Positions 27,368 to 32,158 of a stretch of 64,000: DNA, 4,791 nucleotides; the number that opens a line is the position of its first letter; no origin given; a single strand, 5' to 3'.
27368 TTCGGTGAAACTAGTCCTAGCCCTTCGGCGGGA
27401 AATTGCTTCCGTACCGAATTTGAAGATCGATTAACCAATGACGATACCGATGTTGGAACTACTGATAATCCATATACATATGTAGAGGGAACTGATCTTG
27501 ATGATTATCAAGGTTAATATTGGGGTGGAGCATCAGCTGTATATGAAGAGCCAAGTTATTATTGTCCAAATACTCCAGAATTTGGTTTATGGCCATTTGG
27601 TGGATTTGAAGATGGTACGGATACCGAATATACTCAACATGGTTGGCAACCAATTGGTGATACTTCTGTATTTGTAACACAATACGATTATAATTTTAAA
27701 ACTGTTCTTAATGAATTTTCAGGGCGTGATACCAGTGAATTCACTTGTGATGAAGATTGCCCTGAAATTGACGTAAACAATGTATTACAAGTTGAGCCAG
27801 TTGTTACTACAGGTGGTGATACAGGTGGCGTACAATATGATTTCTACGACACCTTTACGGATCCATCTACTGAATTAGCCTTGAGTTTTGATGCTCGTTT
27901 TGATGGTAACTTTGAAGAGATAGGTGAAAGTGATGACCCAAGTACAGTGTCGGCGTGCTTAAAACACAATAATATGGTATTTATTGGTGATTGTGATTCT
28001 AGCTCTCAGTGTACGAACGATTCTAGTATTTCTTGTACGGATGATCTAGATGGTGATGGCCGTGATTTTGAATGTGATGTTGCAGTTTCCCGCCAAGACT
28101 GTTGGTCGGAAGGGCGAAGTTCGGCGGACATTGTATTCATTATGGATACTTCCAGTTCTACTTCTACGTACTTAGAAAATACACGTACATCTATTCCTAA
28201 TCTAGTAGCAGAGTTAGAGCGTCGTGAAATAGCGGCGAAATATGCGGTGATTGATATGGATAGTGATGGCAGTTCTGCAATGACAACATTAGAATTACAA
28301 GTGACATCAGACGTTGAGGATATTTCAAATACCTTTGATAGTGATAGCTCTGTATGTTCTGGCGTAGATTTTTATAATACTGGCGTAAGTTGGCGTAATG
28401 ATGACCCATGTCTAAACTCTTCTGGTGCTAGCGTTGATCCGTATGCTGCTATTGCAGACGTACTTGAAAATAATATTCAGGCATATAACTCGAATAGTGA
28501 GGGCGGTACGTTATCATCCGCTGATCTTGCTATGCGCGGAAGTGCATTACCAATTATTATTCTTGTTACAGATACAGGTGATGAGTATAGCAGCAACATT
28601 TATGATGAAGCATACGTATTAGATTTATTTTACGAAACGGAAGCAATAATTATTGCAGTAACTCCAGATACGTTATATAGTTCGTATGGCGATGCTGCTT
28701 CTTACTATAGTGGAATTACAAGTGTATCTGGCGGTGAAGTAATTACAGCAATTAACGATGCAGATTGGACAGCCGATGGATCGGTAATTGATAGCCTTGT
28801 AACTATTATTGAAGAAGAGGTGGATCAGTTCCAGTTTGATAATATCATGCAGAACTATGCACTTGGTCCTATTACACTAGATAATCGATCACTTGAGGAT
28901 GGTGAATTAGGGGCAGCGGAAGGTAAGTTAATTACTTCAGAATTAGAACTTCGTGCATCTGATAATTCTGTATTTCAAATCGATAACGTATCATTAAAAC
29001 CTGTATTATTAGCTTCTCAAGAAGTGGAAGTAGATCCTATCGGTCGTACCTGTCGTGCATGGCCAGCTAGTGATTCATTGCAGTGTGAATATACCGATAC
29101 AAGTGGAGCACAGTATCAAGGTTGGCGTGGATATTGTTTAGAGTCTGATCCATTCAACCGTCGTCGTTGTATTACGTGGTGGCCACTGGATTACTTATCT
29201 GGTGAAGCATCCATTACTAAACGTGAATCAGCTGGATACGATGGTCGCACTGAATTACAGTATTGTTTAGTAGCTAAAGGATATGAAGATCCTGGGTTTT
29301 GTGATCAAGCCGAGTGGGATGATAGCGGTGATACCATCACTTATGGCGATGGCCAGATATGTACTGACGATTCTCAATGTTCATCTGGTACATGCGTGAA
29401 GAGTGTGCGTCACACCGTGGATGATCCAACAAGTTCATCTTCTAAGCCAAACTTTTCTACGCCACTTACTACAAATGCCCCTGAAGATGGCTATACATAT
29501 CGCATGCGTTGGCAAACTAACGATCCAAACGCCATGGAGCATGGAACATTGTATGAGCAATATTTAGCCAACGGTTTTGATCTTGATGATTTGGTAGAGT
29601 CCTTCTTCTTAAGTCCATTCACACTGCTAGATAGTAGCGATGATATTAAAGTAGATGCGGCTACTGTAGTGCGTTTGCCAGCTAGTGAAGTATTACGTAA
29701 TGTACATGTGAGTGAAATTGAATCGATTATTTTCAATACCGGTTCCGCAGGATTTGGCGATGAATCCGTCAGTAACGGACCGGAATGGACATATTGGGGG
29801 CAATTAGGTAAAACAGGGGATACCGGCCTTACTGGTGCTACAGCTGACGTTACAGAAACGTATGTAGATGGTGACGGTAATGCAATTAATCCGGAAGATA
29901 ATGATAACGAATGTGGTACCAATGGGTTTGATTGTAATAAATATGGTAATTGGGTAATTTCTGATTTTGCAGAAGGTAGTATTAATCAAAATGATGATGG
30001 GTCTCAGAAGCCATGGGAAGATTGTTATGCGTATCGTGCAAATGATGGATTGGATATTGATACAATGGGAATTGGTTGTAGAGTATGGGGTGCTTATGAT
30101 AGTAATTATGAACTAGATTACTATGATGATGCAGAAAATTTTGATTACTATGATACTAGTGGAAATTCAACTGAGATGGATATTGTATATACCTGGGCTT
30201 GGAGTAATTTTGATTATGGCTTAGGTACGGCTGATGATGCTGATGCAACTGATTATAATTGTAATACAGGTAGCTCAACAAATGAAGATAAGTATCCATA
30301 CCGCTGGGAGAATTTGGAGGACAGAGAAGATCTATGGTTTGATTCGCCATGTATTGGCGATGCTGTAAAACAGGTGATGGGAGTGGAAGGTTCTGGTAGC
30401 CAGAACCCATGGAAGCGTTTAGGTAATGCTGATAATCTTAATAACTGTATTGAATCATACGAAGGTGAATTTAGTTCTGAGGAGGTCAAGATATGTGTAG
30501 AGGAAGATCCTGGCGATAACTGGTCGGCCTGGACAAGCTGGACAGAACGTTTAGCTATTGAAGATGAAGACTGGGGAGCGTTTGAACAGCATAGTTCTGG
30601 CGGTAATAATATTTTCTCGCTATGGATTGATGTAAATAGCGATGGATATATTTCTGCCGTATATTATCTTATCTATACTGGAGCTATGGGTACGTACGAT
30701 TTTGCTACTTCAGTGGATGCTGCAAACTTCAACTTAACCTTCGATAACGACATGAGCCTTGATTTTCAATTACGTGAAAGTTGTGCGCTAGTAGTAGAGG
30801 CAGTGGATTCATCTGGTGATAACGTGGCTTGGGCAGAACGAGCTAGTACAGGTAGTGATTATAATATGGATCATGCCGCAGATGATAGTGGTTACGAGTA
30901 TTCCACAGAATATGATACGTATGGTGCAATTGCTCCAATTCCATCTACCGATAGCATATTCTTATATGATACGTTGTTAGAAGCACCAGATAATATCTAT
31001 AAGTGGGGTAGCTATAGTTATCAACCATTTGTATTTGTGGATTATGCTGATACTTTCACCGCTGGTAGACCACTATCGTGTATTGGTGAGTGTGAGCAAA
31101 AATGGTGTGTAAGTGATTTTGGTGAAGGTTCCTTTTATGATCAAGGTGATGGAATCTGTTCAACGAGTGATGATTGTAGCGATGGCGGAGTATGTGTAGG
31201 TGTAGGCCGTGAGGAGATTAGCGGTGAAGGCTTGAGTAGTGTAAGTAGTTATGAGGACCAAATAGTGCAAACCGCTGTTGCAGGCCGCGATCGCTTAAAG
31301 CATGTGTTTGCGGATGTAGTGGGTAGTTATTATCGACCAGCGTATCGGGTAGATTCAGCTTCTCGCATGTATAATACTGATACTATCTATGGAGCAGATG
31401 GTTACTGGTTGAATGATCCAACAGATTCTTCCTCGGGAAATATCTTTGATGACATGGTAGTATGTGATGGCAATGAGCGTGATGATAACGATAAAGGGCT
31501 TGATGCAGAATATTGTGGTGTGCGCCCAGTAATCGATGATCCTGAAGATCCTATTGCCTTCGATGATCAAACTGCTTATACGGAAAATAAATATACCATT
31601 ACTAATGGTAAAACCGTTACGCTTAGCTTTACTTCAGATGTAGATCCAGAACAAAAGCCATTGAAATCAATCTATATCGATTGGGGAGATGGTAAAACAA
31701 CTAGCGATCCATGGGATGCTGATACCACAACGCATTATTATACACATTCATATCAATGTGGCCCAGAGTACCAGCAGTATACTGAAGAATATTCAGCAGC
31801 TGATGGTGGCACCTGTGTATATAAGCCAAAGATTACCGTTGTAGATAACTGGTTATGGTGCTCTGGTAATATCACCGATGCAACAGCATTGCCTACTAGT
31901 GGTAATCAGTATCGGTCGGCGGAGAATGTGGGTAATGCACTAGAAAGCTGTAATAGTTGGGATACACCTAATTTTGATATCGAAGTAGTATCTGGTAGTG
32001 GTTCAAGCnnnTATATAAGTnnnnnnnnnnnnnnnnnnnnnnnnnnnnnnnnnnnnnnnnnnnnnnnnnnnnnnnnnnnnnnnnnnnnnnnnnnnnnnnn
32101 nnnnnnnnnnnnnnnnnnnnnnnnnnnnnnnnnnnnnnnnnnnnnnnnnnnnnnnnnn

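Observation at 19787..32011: Giant exoprotein of about 4075 codons written as two ORFs in the same frame, separated only by one TAA (27515-27517)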

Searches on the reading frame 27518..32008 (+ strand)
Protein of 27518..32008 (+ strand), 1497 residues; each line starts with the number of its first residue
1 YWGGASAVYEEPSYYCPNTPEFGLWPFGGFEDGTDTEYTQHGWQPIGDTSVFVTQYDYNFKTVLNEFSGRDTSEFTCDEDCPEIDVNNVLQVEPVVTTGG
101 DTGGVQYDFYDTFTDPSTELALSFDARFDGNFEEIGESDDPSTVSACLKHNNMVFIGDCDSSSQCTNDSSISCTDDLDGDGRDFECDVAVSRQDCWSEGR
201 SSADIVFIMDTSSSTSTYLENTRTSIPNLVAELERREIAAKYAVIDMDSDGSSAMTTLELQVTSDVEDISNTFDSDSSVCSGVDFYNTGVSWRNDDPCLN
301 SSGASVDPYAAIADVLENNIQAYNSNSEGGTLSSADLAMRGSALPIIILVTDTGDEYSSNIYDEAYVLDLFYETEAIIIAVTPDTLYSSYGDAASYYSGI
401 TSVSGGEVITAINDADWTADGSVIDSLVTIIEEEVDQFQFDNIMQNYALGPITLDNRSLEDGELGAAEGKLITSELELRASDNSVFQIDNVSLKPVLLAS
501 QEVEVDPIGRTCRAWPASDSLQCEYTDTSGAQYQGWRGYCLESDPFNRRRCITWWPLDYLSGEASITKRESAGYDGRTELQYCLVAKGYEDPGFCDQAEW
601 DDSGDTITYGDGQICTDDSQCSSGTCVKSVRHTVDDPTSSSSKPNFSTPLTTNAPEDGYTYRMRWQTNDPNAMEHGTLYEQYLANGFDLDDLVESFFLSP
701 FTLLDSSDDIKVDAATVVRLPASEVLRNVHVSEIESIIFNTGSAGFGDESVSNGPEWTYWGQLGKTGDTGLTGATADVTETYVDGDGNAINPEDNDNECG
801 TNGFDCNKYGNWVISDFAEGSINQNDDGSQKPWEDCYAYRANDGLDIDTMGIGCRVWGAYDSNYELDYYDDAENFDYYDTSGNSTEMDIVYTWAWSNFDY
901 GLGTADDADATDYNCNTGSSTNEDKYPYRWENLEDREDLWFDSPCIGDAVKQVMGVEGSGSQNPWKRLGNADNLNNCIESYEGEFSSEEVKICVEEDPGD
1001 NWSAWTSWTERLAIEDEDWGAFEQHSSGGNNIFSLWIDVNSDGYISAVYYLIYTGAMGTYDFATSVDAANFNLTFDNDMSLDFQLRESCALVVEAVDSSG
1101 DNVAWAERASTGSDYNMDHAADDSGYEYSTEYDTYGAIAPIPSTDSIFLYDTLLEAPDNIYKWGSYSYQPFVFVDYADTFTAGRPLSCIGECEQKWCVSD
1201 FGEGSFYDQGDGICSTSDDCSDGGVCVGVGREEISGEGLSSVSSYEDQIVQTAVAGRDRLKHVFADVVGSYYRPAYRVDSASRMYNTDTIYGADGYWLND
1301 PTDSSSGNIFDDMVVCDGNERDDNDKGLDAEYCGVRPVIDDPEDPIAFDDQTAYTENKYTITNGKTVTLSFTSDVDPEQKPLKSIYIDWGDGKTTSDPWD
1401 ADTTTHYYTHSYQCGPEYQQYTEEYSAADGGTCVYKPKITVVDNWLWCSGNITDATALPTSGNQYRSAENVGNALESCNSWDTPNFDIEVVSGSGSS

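Call 7: search_protein_families(library=pfam, proteins=[window:27518-32008:+], max_evalue=0.01)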
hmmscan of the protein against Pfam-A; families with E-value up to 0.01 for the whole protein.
window:27518-32008:+ (1497 aa): 0 families

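Call 18: find_related_loci(query=window:27518-32008:+, collection=genome_contigs, flank=10000)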
Query window:27518-32008:+ (1497 aa) in genome_contigs; peptide patterns used: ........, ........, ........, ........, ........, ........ (x = any residue, [..] = any of these).
29 stretches matched a pattern, but none encodes a relative of the query by tblastn (E <= 1e-3).
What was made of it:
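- Tried and rejected: Single-protein scan of genome_contigs found nothing (call 18).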

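Call 21: search_protein_families(library=ncbifam, proteins=[window:27518-32008:+], max_evalue=0.01)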
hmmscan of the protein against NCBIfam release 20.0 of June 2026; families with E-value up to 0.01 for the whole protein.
window:27518-32008:+ (1497 aa): 0 families

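Call 22: search_solved_structures(query=window:27518-32008:+, max_evalue=1)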
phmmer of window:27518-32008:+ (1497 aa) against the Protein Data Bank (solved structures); distinct sequences matched with E-value up to 1: 0.

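Call 28: search_protein_representatives(protein=window:27518-31117:+)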
Query: 1200 residues. Proteins with E-value up to 0.001 (for the whole library): 218; up to 1e-10: 181; up to 1e-30: 21. The best 150 are listed.
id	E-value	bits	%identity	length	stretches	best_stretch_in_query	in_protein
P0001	0.0e+00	2485.5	100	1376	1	122-1200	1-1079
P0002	2.4e-295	999.3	48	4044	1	11-1199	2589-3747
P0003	2.2e-141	489.3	39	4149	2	13-641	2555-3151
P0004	8.4e-135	467.5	38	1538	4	190-641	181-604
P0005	1.1e-116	407.5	34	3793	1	11-1199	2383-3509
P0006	1.3e-96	341.0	38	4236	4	386-606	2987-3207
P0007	6.9e-95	335.3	36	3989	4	329-623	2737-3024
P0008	2.1e-89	317.1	37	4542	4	11-626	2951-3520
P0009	6.0e-87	309.0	35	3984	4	194-626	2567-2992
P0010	7.9e-87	308.6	35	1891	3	12-618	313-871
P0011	7.0e-78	278.9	36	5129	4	394-626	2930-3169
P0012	4.4e-66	239.9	34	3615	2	306-763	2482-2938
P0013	6.5e-56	206.2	36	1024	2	714-1199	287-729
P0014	1.7e-54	201.5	50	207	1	416-607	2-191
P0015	3.7e-38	147.4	29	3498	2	193-747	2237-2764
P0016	2.6e-37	144.5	34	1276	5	190-651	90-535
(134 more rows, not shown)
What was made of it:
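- It also finds eight further proteins of 3,600-5,100 aa, and four more of 3,350-3,500 aa, matching at equivalent internal positions (call 28).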

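Call 33: find_encoding_contigs(protein=P0001, flank=10000, max_places=10)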
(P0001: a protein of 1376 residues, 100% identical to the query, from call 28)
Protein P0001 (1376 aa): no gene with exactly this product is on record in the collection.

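Call 34: find_encoding_contigs(protein=P0002, flank=10000, max_places=4)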
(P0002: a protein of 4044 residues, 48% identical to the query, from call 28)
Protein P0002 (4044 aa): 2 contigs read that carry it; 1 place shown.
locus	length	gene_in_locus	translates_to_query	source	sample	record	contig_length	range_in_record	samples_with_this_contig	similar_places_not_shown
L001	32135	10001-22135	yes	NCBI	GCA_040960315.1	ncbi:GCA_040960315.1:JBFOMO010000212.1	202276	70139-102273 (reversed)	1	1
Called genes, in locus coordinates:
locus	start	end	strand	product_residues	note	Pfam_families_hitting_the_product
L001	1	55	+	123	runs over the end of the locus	-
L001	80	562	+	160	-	PF01252:Peptidase_A8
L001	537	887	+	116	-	PF12647:RNHCP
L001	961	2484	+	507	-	PF13541:ChlI, PF01078:Mg_chelatase, PF05496:RuvB_N (faint), PF00158:Sigma54_activat (faint), PF07728:AAA_5 (faint), PF00493:MCM, PF13335:Mg_chelatase_C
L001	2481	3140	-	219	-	PF00590:TP_methylase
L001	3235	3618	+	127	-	PF00072:Response_reg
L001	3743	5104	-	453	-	PF01476:LysM, PF23473:LysM3_LYK4_5 (weak), PF01551:Peptidase_M23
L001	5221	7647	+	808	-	PF00133:tRNA-synt_1, PF09334:tRNA-synt_1g, PF13603:tRNA-synt_1_2, PF00133:tRNA-synt_1, PF08264:Anticodon_1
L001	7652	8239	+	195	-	PF01300:Sua5_yciO_yrdC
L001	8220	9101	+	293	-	PF00398:RrnaAD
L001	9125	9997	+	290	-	-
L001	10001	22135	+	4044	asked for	-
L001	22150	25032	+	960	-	-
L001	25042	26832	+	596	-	-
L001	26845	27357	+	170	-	PF12666:PrgI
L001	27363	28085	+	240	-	PF26593:TraC-like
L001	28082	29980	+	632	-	PF12846:AAA_10 (faint), PF19044:P-loop_TraG, PF01935:DUF87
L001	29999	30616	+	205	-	-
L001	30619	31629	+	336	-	-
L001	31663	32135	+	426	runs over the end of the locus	-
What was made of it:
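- (2) P0002 lies in a fully syntenic locus, L001 (call 34). tblastn of P0002 against the window gives one segment, 19799-31984, through the TAA.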

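Call 37: find_encoding_contigs(protein=P0016, flank=10000, max_places=4)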
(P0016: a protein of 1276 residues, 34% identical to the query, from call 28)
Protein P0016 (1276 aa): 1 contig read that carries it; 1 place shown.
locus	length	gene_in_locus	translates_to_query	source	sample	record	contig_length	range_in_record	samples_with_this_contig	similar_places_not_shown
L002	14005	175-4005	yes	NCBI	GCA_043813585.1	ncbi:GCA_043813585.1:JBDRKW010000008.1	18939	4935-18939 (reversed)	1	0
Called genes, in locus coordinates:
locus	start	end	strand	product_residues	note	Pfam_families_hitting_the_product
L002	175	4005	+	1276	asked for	PF00092:VWA (faint)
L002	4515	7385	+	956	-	-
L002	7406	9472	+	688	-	-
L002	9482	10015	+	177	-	PF12666:PrgI (weak)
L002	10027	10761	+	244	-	PF26593:TraC-like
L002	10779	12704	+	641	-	PF01935:DUF87, PF12846:AAA_10 (faint), PF19044:P-loop_TraG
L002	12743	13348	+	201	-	-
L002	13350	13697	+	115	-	-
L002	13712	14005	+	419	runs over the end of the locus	-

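Call 58: find_related_loci(query=A1, collection=genome_contigs, flank=3000)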
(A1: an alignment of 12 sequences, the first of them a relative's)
Query A1 (4044 aa) in genome_contigs; peptide patterns used: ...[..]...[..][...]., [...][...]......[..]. (x = any residue, [..] = any of these).
142 stretches matched a pattern; 138 encode a relative of the query (tblastn E <= 1e-3); the best 80 are kept; 77 distinct loci.
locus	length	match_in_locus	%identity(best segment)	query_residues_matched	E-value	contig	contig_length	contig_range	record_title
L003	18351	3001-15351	44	3-4044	0e+0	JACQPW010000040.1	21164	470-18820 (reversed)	MAG: Candidatus Kerfeldbacteria bacterium isolate NC_groundwater_1317_Ag_S-0.2um_47_26 S_p2_S4_coassembly_k141_1415184,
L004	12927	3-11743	44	259-4040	0e+0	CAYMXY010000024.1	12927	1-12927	MAG TPA_asm: uncultured Gammaproteobacteria bacterium isolate SRP090828_co3_45 genome assembly, contig: NODE_882_length_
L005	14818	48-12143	45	114-4040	0e+0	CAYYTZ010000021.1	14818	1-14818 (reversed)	MAG TPA_asm: uncultured Gammaproteobacteria bacterium isolate SRP011637_co1_72 genome assembly, contig: NODE_1349_length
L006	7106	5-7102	42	199-2735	0e+0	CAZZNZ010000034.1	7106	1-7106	MAG TPA_asm: uncultured Gammaproteobacteria bacterium isolate SRP192515_co1_29 genome assembly, contig: NODE_11004_lengt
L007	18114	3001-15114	46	4-4044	0e+0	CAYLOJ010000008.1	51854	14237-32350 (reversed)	MAG TPA_asm: uncultured Gammaproteobacteria bacterium isolate SRP278252_co2_2 genome assembly, contig: NODE_1079_length_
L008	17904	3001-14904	37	16-4041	0e+0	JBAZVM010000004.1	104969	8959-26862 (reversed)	MAG: Patescibacteria group bacterium isolate SO_2017_GW1_252 NODE_1306_length_104969_cov_2.143282_OW334_2017, whole geno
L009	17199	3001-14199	36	34-4040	0e+0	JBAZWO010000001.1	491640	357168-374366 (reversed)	MAG: Patescibacteria group bacterium isolate SO_2017_GW1_34 NODE_116_length_491640_cov_5.951314_OW334_2017, whole genome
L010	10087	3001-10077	48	2-2420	0e+0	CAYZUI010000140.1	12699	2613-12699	MAG TPA_asm: uncultured Gammaproteobacteria bacterium isolate binchicken_co169_102 genome assembly, contig: k99_448453,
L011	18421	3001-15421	45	2-4044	0e+0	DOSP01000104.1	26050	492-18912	MAG TPA_asm: Candidatus Kerfeldbacteria bacterium isolate UBA9570 contig_7573, whole genome shotgun sequence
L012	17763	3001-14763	45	3-4041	0e+0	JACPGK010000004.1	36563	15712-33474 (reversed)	MAG: Candidatus Kerfeldbacteria bacterium isolate NC_groundwater_385_Ag_B-0.1um_43_29 GD18-4_B1_scaffold_324812, whole g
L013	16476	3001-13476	34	7-3992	0e+0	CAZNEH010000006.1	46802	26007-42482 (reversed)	MAG TPA_asm: uncultured Gammaproteobacteria bacterium isolate SRP167671_co2_232 genome assembly, contig: NODE_986_length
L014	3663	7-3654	44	1526-2821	0e+0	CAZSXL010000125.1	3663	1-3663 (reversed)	MAG TPA_asm: uncultured Gammaproteobacteria bacterium isolate SRP302447_co1_140 genome assembly, contig: NODE_76724_leng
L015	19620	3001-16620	38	1-4041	0e+0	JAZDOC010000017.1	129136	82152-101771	MAG: Patescibacteria group bacterium isolate MEGAHIT-group-0.747 k141_7182126, whole genome shotgun sequence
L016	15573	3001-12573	32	4-3998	0e+0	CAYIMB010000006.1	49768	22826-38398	MAG TPA_asm: uncultured Gammaproteobacteria bacterium isolate ERP119705_co25_35 genome assembly, contig: NODE_221_length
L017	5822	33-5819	30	884-3155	3e-156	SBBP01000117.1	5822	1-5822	MAG: Candidatus Microgenomatus auricola isolate Bin_40 Hy_contig14406, whole genome shotgun sequence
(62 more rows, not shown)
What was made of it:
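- Tried and rejected: An alignment-based scan worked (call 58).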

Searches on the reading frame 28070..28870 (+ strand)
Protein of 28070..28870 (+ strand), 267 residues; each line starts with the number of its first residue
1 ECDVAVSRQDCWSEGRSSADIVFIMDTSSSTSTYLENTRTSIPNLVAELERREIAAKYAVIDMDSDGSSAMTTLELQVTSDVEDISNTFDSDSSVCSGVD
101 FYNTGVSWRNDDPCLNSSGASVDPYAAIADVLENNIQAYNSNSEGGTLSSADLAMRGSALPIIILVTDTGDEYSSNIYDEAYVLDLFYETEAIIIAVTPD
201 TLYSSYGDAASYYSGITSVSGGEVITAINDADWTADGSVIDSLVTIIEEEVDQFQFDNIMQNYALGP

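Call 99: search_protein_families(library=pfam, proteins=[window:28070-28870:+], max_evalue=5)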
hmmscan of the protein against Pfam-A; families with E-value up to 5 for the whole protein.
window:28070-28870:+ (267 aa): 2 families
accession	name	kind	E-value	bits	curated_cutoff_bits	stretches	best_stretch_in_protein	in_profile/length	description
PF00092.34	VWA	-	0.00045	20.9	23.8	1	20-85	1-64/174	von Willebrand factor type A domain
PF20782.3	TssR_VWA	-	0.015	14.8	25.7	1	20-92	49-122/304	TssR protein VWA domain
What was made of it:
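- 28070..28837 (+): vWA (integrin beta I-like) domain, with the MIDAS-type DTSSS motif at 28145-28159. It is inserted between beta-sandwich strands at about 27644-27997 and about 28850-29002. PF00092 E 4.5e-4, below threshold (call 99).
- Checked: PF00092 matches below threshold (E 4.5e-4, 20.9 bits against a cut-off of 23.8; call 99).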
